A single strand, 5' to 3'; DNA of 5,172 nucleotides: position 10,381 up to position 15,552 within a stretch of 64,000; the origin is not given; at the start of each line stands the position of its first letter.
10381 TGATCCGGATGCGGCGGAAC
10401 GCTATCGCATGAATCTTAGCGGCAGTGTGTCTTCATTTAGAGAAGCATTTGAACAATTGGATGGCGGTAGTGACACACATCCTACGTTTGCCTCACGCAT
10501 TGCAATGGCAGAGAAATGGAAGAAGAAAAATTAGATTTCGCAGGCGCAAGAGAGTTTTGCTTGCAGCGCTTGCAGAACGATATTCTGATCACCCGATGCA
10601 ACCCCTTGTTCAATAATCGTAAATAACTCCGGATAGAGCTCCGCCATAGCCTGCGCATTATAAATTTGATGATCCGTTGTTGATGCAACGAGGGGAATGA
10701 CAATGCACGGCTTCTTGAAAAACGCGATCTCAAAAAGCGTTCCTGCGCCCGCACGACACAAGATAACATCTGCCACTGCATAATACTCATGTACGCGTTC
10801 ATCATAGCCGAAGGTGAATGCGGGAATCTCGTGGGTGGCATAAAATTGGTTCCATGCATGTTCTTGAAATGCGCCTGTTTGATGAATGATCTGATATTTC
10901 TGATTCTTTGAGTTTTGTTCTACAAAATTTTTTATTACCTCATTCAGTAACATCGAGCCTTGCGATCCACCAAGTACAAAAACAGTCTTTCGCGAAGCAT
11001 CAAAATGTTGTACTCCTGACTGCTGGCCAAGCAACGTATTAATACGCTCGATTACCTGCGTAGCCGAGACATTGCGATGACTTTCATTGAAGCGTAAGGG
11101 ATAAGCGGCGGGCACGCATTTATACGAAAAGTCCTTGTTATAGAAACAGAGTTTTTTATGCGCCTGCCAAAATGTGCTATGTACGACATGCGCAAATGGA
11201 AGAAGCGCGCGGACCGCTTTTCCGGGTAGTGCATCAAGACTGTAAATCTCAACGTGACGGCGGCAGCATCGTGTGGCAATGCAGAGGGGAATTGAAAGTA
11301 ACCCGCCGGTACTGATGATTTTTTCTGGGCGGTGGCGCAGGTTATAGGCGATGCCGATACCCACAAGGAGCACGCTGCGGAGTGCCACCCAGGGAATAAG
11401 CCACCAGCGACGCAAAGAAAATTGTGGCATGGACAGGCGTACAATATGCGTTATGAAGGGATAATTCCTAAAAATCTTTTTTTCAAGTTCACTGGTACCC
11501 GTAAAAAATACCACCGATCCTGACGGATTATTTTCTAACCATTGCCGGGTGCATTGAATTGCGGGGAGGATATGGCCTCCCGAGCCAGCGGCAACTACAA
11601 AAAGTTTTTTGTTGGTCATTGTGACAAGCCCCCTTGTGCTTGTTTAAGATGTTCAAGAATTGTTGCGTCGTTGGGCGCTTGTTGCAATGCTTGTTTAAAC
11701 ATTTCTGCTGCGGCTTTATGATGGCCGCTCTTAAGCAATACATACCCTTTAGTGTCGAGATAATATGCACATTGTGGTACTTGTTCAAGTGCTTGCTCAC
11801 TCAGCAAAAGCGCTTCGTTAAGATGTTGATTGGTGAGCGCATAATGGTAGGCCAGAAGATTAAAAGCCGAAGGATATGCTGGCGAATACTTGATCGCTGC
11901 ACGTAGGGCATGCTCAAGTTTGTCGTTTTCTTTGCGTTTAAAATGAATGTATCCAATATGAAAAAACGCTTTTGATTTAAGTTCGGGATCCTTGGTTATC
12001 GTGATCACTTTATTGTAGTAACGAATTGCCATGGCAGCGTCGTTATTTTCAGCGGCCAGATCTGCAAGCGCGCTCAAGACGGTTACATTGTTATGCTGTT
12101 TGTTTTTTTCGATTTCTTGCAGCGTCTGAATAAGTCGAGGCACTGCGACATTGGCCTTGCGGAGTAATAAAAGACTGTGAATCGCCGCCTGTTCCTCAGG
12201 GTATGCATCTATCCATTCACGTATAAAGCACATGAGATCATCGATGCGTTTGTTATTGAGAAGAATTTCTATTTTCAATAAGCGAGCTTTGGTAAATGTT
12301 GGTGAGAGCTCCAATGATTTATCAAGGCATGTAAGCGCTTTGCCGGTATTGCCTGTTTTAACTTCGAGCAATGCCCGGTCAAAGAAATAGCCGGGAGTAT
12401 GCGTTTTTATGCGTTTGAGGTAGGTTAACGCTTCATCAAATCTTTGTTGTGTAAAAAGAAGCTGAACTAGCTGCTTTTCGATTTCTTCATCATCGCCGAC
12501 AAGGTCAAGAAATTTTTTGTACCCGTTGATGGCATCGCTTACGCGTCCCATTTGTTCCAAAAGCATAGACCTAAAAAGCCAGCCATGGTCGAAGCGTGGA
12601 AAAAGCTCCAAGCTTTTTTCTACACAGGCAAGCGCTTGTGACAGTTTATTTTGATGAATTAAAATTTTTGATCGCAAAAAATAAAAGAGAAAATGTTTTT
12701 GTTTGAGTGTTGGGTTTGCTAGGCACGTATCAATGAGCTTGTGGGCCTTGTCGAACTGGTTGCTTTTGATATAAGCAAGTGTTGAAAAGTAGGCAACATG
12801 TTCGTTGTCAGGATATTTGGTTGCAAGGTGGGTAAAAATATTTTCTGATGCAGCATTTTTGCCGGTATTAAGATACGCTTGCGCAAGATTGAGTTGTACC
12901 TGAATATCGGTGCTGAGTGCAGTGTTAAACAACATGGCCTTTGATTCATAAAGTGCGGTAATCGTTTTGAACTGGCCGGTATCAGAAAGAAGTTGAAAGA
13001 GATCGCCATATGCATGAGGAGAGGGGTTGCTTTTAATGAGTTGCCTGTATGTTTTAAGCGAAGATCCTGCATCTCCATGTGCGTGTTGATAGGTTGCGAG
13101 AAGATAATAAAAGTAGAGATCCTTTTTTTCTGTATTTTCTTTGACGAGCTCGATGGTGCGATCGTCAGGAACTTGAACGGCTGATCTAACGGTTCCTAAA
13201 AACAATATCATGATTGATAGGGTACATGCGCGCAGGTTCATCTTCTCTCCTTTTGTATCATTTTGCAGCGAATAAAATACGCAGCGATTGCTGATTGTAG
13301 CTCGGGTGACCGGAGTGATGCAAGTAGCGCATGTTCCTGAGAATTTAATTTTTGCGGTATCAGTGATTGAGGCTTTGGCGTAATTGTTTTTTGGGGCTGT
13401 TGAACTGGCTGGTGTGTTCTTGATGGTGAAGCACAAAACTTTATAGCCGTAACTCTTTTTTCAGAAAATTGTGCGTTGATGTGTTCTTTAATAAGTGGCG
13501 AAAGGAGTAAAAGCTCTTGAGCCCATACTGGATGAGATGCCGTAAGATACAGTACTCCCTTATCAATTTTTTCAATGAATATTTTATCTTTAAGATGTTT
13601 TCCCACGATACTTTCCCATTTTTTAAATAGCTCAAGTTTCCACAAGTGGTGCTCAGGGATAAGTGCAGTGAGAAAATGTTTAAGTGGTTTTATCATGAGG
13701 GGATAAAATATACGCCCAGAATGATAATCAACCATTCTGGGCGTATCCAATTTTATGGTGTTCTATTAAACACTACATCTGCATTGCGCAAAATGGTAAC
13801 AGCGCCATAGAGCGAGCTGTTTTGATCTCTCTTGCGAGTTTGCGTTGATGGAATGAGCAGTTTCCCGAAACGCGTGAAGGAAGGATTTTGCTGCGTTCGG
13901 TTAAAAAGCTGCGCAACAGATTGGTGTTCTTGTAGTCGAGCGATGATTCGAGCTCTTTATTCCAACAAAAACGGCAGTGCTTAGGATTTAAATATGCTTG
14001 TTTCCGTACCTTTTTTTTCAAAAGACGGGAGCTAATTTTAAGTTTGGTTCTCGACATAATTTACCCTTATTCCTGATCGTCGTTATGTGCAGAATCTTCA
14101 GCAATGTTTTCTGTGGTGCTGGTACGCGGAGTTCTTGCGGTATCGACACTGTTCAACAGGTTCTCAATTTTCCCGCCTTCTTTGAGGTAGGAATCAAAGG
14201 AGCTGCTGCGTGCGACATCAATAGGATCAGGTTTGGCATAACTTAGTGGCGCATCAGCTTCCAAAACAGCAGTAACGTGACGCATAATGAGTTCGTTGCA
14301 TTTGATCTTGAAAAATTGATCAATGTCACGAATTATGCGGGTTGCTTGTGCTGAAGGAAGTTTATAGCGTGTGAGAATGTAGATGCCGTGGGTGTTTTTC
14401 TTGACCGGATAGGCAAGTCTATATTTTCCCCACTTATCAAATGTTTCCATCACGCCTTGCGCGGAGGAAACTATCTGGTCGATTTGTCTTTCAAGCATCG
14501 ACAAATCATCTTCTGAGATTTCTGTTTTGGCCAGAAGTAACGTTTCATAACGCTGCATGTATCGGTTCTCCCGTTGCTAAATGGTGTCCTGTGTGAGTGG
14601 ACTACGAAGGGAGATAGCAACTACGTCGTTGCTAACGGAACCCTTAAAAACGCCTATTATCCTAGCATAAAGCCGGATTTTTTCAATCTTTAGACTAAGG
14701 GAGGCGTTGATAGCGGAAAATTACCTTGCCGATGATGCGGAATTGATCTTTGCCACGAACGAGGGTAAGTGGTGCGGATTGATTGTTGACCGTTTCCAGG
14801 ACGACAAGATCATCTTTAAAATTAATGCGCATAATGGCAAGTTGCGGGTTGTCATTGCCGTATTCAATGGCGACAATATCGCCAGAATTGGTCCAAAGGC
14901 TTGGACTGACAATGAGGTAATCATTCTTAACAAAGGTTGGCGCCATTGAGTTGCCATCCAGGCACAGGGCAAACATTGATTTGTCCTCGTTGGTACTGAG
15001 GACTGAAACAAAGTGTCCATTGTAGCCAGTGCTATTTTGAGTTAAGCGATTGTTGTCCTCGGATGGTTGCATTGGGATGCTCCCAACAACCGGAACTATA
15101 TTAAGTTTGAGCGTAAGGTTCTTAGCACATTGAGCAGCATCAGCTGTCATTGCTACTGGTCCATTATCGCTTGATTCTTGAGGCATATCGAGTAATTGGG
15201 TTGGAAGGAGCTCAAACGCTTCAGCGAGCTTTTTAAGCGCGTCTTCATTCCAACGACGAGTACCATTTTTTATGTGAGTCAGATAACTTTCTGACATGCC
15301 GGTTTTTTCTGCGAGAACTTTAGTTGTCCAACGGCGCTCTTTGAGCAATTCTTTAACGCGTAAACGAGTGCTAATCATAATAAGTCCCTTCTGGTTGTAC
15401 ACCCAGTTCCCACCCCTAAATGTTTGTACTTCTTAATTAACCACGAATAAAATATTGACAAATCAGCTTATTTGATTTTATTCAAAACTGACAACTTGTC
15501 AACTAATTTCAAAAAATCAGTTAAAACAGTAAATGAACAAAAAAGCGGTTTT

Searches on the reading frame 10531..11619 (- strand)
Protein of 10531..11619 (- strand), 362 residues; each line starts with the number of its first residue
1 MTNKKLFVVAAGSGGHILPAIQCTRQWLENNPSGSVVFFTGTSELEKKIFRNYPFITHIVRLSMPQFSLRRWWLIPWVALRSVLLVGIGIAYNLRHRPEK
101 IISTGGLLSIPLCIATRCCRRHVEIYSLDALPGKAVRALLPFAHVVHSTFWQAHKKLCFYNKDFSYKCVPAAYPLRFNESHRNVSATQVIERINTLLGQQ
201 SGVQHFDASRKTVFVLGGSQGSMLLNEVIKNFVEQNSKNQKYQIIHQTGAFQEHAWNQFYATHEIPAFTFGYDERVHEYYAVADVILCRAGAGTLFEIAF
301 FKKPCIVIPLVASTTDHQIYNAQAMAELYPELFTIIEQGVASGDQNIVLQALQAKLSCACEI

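Call 42: search_protein_families(library=pfam, proteins=[window:10531-11619:-], max_evalue=0.0001)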
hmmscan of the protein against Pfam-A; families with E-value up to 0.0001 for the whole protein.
window:10531-11619:- (362 aa): 2 families
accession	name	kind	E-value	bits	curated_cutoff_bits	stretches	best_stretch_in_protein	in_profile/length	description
PF04101.22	Glyco_tran_28_C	-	3.1e-28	99.3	22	1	212-327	1-116/166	Glycosyltransferase family 28 C-terminal domain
PF03033.26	Glyco_transf_28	-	1.8e-06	28.5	26.2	1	7-146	2-137/139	Glycosyltransferase family 28 N-terminal domain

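Call 46: search_protein_families(library=ncbifam, proteins=[window:10531-11619:-], max_evalue=0.00001)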
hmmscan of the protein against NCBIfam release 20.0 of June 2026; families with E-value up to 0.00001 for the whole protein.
window:10531-11619:- (362 aa): 4 families
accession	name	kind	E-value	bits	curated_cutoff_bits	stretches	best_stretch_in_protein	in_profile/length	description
TIGR01133.1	murG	equivalog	1.2e-38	133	250.25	1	2-327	4-299/353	undecaprenyldiphospho-muramoylpentapeptide beta-N-acetylglucosaminyltransferase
NF009102.0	PRK12446.1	equivalog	5.9e-24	84.6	339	1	4-325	2-296/352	undecaprenyldiphospho-muramoylpentapeptide beta-N-acetylglucosaminyltransferase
NF041548.1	PssE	equivalog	1.3e-11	44.6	120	1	213-326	1-102/146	PssE/Cps14G family polysaccharide biosynthesis glycosyltransferase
NF041549.1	PssD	equivalog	5.6e-06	26.7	110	0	9-123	2-105/151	PssD/Cps14F family polysaccharide biosynthesis glycosyltransferase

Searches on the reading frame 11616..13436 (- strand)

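Call 42: search_protein_families(library=pfam, proteins=[window:11616-13436:-], max_evalue=0.0001)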
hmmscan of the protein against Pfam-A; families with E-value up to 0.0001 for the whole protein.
window:11616-13436:- (606 aa): 20 families
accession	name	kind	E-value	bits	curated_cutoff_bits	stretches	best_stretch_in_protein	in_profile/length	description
PF07719.23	TPR_2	-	3.1e-29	99.1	27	0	557-590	1-34/34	Tetratricopeptide repeat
PF13428.12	TPR_14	-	1.3e-27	93.9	23.5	0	563-597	7-41/44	Tetratricopeptide repeat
PF14559.12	TPR_19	-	7.3e-25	87.5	25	0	295-346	3-54/68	Tetratricopeptide repeat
PF13432.12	TPR_16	-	2.3e-22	79.5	32.7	0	532-591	6-65/65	Tetratricopeptide repeat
PF13181.12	TPR_8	-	7.2e-22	76.1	25.7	0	562-590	6-34/34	Tetratricopeptide repeat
PF13371.12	TPR_9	-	3.9e-19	68.9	35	1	327-388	5-69/73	Tetratricopeptide repeat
PF13429.12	TPR_15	-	2.5e-17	63.6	26.2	1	346-474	144-271/280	Tetratricopeptide repeat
PF00515.34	TPR_1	-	2.3e-16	59.3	27.8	0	563-590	7-34/34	Tetratricopeptide repeat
PF13424.12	TPR_12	-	9.7e-14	51.8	30.1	0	537-586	24-74/77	Tetratricopeptide repeat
PF13176.12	TPR_7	-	2.5e-12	46.3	27.9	0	454-486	2-34/36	Tetratricopeptide repeat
PF13414.12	TPR_11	-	9.6e-11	41.6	26.8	0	564-597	1-34/42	TPR repeat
PF13174.12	TPR_6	-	4.9e-10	39.8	26.3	0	180-210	2-32/33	Tetratricopeptide repeat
PF24575.1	TPR_Slam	-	1e-09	39.2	35.2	0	290-336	54-100/104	Surface lipoprotein assembly modifier, N-terminal TPR repeats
PF23914.1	TPR_CcmH_CycH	-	4.7e-09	36.7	42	0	445-480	115-150/158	Cytochrome c-type biogenesis protein H TPR domain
PF16918.11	PknG_TPR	-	4.9e-07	29.3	27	0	159-238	75-154/340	Protein kinase G tetratricopeptide repeat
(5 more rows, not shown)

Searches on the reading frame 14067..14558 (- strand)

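Call 42: search_protein_families(library=pfam, proteins=[window:14067-14558:-], max_evalue=0.0001)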
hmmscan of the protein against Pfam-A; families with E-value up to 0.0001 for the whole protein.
window:14067-14558:- (163 aa): 1 family
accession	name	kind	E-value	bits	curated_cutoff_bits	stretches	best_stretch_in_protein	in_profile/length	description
PF01250.22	Ribosomal_S6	-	5e-16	59.1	27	1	3-96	1-88/90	Ribosomal protein S6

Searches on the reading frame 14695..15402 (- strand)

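Call 43: search_protein_families(library=pfam, proteins=[window:14695-15402:-], max_evalue=0.0001)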
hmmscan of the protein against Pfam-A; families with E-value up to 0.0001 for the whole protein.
window:14695-15402:- (235 aa): 5 families
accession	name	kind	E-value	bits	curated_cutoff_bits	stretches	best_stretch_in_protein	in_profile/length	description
PF00717.28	Peptidase_S24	-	4.2e-13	49.5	23.3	1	138-228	30-116/116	Peptidase S24-like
PF12844.13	HTH_19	-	1.5e-09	38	30.2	1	15-72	3-60/64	Helix-turn-helix domain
PF13443.12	HTH_26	-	2.1e-09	37.9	22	1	16-75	2-62/63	Cro/C1-type HTH DNA-binding domain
PF01381.28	HTH_3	-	1.2e-08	35.2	23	1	16-64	1-49/55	Helix-turn-helix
PF13560.12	HTH_31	-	9.8e-07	29.4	27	1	17-68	7-59/64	Helix-turn-helix domain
